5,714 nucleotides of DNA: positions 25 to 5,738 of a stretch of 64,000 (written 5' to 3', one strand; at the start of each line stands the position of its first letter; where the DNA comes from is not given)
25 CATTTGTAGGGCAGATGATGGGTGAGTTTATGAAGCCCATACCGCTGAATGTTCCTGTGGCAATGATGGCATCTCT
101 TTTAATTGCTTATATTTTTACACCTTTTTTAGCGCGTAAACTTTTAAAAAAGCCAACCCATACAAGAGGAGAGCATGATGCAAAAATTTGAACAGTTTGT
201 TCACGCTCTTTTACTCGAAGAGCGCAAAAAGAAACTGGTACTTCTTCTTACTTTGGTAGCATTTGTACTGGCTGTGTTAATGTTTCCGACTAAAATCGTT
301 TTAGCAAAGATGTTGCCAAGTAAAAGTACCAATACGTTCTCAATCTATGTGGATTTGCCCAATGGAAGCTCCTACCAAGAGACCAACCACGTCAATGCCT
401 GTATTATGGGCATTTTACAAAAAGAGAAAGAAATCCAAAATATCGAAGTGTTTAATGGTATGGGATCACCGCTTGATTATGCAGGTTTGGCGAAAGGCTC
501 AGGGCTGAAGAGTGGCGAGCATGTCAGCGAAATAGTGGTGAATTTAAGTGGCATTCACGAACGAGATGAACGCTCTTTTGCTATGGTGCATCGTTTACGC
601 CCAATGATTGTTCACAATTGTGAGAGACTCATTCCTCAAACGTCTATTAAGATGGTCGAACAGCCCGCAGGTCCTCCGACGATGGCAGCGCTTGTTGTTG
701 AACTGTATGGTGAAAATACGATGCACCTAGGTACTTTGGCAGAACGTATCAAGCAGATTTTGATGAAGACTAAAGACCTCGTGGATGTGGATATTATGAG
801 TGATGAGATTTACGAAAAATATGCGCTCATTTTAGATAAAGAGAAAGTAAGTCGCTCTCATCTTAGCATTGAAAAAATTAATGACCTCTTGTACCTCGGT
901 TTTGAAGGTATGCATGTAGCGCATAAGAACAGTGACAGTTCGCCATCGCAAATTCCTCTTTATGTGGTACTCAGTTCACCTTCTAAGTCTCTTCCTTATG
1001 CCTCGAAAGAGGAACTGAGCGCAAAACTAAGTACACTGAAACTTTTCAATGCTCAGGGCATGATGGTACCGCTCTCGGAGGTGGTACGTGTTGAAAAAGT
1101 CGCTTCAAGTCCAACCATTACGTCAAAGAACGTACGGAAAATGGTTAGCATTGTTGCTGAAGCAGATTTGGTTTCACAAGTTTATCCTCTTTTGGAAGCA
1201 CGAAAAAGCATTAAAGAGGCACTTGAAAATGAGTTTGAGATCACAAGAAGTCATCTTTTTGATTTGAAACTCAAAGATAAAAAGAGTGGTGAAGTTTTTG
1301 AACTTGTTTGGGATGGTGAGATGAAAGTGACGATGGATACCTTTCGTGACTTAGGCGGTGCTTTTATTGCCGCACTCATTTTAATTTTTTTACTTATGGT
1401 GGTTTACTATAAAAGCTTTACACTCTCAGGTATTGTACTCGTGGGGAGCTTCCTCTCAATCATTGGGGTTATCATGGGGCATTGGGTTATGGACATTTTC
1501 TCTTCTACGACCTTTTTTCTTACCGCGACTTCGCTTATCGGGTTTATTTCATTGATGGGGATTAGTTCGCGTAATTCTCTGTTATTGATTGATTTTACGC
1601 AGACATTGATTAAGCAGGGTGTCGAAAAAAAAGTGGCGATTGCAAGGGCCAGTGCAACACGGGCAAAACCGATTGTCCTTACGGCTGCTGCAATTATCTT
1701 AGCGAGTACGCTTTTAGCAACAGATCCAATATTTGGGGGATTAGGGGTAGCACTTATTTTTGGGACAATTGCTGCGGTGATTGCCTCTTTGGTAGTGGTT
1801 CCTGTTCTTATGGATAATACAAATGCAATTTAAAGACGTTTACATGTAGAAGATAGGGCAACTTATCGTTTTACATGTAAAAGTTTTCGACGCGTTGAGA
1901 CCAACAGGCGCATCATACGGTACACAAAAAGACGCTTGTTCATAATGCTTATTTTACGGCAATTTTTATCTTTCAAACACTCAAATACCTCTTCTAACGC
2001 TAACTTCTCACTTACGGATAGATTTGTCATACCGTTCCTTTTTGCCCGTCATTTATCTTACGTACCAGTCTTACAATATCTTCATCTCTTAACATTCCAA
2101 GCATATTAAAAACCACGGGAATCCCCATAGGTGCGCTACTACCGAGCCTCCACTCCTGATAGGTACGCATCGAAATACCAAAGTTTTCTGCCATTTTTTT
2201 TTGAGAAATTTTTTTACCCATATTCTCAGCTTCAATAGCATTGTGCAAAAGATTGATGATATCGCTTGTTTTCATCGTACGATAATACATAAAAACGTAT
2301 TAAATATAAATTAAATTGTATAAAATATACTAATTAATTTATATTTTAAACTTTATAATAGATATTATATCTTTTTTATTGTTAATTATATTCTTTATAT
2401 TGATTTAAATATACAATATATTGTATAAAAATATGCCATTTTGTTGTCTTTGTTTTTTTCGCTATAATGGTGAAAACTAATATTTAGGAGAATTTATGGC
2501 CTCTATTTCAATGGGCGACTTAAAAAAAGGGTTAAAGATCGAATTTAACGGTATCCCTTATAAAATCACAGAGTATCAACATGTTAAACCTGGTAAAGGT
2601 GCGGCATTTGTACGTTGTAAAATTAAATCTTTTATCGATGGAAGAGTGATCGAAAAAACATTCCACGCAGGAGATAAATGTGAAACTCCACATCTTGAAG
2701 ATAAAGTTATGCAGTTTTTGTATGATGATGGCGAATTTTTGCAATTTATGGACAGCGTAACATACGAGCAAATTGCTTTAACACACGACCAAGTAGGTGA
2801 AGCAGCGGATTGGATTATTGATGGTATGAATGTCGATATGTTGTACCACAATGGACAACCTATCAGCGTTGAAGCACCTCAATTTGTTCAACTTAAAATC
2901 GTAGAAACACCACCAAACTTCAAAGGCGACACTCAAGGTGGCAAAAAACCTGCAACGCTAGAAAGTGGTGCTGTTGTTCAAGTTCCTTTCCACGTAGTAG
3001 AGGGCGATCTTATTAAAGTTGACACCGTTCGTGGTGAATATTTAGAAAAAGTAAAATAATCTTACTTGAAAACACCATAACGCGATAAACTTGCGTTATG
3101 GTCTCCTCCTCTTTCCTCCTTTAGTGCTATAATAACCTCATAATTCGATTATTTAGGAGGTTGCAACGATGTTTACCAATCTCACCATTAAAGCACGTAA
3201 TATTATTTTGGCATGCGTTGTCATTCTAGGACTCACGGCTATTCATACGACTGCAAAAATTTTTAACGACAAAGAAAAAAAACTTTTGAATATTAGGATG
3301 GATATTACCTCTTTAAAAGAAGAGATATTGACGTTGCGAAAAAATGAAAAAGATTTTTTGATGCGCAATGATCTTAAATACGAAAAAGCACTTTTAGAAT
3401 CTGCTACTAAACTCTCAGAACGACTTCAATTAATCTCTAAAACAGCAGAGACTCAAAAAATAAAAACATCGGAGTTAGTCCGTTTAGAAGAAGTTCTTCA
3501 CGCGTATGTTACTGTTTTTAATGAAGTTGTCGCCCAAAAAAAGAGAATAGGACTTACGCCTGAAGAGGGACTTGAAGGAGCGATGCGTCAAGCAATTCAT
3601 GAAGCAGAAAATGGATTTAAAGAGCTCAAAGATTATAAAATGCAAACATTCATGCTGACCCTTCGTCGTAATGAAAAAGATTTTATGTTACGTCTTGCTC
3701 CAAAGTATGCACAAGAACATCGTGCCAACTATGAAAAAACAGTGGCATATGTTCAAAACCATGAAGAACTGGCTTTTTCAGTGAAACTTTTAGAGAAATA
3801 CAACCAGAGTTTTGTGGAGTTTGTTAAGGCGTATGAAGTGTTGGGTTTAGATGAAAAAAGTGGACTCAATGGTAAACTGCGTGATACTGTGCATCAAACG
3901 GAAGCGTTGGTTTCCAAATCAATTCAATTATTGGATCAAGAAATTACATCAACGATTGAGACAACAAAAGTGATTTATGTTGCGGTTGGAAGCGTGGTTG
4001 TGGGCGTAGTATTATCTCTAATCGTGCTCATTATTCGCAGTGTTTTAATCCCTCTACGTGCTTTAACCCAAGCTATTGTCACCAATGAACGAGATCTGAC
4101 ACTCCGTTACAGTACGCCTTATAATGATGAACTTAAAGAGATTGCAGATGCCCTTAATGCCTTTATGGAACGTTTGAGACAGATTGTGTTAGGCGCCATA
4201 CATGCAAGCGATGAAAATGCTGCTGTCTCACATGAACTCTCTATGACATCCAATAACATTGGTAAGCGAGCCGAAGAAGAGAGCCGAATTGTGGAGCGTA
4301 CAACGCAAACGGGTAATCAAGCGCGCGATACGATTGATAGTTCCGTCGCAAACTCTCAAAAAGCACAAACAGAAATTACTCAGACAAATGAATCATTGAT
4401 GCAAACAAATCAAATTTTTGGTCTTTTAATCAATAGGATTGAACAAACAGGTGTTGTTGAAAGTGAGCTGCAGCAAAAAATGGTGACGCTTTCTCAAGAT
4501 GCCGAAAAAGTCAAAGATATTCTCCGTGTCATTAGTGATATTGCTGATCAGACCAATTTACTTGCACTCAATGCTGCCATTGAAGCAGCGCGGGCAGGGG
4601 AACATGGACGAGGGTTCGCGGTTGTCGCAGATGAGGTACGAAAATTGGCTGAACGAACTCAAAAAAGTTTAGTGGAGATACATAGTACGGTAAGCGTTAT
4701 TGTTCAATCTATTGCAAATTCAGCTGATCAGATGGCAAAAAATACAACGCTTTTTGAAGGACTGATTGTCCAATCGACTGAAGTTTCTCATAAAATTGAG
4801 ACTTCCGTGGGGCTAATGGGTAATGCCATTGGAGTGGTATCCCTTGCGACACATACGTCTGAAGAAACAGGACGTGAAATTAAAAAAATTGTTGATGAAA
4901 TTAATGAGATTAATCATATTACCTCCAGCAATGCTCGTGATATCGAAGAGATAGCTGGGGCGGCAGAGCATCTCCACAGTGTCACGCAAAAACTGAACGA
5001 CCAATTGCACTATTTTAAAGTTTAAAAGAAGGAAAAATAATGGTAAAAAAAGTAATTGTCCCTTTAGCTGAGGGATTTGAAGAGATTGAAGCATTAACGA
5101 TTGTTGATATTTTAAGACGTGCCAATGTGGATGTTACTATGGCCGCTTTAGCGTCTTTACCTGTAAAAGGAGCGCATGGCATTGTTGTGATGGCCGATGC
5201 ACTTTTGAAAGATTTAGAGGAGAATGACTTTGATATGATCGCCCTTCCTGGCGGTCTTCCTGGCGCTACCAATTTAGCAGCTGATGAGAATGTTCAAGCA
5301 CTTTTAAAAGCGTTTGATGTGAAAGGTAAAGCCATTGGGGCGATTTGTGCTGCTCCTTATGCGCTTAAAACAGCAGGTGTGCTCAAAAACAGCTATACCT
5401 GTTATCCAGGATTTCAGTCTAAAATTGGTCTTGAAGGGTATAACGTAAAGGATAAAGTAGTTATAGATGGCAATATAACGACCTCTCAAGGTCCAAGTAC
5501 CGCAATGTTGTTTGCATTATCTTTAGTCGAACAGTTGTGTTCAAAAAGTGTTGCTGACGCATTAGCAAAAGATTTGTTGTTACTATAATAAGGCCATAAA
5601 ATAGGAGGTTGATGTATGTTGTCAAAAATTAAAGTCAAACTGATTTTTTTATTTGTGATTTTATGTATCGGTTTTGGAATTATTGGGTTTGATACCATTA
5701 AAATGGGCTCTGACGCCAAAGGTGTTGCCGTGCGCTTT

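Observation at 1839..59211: Strongly over-represented palindrome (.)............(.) in intergenic gaps and inside genes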

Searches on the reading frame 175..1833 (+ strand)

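Call 9: search_protein_families(library=ncbifam, proteins=[window:175-1833:+], max_evalue=0.00001)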
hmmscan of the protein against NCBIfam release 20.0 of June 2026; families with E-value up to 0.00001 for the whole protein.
window:175-1833:+ (552 aa): 9 families
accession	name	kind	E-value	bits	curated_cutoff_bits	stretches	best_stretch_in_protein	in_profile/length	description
NF033617.1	RND_permease_2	subfamily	4.6e-34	117.6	1250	1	2-545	509-1003/1009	multidrug efflux RND transporter permease subunit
NF000282.2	RND_permease_1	subfamily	1.4e-26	92.7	1250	1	4-545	525-1023/1029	multidrug efflux RND transporter permease subunit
TIGR00915.1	2A0602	subfamily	5.1e-23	80.9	940.35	1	3-545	525-1024/1050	efflux RND transporter permease subunit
NF007842.1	PRK10555.1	equivalog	2e-16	59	1854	1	3-545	524-1022/1036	multidrug efflux RND transporter permease AcrD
TIGR00914.1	2A0601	subfamily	6.9e-15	53.9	701.45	1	173-546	684-1032/1051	CusA/CzcA family heavy metal efflux RND transporter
NF007131.0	PRK09577.1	equivalog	4.9e-12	44.4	1768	1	6-545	525-1018/1045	multidrug efflux RND transporter permease subunit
NF007905.0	PRK10614.1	equivalog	1.4e-10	39.5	1774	1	17-542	524-1001/1025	multidrug efflux RND transporter permease subunit MdtC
NF007133.0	PRK09579.1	equivalog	4.4e-09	34.5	1763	1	381-514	834-962/1017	multidrug efflux RND transporter permease subunit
NF000037.1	RND_perm_OqxB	exception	1.9e-06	26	2200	1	396-543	882-1028/1050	multidrug efflux RND transporter permease subunit OqxB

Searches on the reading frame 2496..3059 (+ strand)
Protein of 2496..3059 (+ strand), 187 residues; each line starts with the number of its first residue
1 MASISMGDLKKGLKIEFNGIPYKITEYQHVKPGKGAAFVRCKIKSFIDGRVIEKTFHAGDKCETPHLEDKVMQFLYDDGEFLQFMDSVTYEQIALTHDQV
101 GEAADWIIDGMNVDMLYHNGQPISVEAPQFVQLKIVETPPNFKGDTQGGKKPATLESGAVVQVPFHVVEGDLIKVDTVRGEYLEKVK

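Call 9: search_protein_families(library=ncbifam, proteins=[window:2496-3059:+], max_evalue=0.00001)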
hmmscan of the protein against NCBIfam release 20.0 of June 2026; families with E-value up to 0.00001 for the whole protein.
window:2496-3059:+ (187 aa): 7 families
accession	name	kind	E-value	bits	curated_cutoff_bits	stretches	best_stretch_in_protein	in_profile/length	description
NF001810.0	PRK00529.1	subfamily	8e-71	237.5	161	1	3-187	2-187/187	elongation factor P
TIGR00038.1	efp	equivalog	2.6e-69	232.6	185.8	1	4-186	1-184/184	elongation factor P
NF011175.0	PRK14578.1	equivalog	2.6e-33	115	301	1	6-184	4-185/187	elongation factor P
NF003392.1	PRK04542.1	equivalog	9.9e-32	110.4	216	1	8-185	5-186/187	elongation factor P-like protein EfpL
NF009090.0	PRK12426.1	equivalog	8.3e-30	103.8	226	1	8-186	6-185/185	elongation factor P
TIGR02178.1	yeiP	equivalog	1.5e-29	103.5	264.05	1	8-184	4-184/186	elongation factor P-like protein YeiP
NF003076.0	PRK03999.1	equivalog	3.8e-13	49.2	138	1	5-121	7-122/129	translation initiation factor IF-5A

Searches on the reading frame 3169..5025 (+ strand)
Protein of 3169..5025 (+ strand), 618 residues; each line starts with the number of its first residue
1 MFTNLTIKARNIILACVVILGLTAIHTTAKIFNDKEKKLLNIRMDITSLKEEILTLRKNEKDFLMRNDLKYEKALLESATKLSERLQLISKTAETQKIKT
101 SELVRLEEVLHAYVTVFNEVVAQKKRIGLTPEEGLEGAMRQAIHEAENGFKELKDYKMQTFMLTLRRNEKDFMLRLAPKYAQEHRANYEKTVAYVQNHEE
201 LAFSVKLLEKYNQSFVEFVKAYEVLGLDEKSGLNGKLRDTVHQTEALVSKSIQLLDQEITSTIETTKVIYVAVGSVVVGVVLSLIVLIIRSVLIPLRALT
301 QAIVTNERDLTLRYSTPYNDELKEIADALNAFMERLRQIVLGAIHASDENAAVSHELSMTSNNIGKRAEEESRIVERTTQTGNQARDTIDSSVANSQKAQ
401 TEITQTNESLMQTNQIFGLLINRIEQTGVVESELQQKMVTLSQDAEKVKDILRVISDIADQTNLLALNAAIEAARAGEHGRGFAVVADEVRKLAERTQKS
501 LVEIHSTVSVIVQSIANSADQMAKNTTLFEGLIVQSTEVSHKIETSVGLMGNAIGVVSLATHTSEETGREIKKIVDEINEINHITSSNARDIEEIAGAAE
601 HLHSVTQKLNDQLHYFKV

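Call 29: search_protein_families(library=pfam, proteins=[window:3169-5025:+], max_evalue=0.001)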
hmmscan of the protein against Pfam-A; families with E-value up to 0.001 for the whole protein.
window:3169-5025:+ (618 aa): 2 families
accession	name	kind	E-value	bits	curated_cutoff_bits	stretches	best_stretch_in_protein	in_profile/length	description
PF00015.26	MCPsignal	-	1.1e-34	120.2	34.6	1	431-527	18-114/172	Methyl-accepting chemotaxis protein (MCP) signalling domain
PF00672.30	HAMP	-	5.5e-05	23.8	25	1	287-338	1-53/53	HAMP domain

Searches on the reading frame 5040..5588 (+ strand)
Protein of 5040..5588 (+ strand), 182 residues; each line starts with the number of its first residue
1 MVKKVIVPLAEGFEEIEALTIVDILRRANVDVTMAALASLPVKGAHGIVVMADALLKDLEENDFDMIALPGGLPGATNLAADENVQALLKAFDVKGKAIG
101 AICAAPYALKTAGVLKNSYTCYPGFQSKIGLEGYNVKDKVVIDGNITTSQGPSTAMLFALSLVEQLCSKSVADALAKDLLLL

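Call 10: search_protein_families(library=ncbifam, proteins=[window:5040-5588:+], max_evalue=0.00001)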
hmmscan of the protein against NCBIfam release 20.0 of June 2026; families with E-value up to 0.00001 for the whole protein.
window:5040-5588:+ (182 aa): 7 families
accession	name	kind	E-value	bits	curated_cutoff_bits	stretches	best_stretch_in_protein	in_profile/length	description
TIGR01383.1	not_thiJ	equivalog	1.7e-59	200.6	131.25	1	4-177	1-179/180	DJ-1 family glyoxalase III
NF008605.0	PRK11574.1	equivalog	1.9e-29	102.9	252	1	2-181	2-187/196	protein deglycase YajL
TIGR01382.1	PfpI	subfamily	3.1e-24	85.4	139.05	1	4-166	1-168/169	DJ-1/PfpI/YhbO family deglycase/protease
NF040823.1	deglyc_PfpI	equivalog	3e-16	59.7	330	1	4-154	2-153/166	deglycase PfpI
NF052371.1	TransRegGbdRPseu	equivalog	2.1e-07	30.3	480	1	36-176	57-197/365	choline metabolism transcriptional regulator GbdR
NF006902.0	PRK09393.1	equivalog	3.2e-06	26.6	425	1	33-180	48-196/327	transcriptional regulator FtrA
NF008747.0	PRK11780.1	equivalog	4.7e-06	26.7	180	0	56-111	78-143/218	isoprenoid biosynthesis glyoxalase ElbB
